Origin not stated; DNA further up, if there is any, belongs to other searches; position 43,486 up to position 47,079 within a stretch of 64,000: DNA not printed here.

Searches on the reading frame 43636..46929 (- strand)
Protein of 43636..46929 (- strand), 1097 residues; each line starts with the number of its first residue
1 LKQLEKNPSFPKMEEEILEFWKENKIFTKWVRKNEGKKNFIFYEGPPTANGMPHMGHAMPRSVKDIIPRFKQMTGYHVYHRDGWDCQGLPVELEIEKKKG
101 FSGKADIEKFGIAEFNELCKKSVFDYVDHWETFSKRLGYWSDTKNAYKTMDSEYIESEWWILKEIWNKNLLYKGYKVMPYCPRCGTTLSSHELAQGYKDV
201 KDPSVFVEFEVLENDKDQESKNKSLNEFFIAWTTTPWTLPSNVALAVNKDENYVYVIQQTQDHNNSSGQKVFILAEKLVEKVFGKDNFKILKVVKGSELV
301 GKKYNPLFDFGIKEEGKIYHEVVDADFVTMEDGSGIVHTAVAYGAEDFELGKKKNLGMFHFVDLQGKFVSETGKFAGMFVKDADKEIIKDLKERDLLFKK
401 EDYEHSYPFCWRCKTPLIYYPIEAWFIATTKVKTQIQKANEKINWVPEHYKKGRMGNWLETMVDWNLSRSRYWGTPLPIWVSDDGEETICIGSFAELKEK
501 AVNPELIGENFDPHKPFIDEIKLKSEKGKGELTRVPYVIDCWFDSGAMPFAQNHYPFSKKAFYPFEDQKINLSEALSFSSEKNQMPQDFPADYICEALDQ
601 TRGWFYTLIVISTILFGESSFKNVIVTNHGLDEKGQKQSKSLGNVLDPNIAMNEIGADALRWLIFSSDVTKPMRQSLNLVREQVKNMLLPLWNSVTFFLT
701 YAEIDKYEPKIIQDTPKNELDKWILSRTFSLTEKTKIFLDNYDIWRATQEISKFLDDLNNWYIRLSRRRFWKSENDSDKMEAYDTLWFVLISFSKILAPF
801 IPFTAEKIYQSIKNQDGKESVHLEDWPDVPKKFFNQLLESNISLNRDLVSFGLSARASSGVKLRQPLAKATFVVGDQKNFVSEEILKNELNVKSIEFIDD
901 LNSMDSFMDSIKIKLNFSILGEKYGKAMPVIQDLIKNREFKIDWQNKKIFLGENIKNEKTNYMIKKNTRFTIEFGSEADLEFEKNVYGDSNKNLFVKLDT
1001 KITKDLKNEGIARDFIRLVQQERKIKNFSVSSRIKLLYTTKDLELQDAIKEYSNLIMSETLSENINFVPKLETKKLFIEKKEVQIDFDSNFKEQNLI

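Call 16: search_protein_families(library=pfam, proteins=[window:43636-46929:-], max_evalue=0.001)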
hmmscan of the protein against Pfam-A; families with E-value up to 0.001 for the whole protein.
window:43636-46929:- (1097 aa): 5 families
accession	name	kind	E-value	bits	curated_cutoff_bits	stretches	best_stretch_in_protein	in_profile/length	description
PF00133.28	tRNA-synt_1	-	1.8e-122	409.5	22.7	1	17-674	2-412/414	tRNA synthetases class I (I, L, M and V)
PF08264.19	Anticodon_1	-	1.6e-32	112.8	25.1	1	721-868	1-145/148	Anticodon-binding domain of tRNA ligase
PF19302.4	DUF5915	-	2.3e-29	102.8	27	1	883-1086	1-191/195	Domain of unknown function (DUF5915)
PF09334.17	tRNA-synt_1g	-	3.3e-14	52.9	20.1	1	49-188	10-130/391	tRNA synthetases class I (M)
PF01406.26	tRNA-synt_1e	-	2.2e-05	24.4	27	0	619-675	235-291/301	tRNA synthetases class I (C) catalytic domain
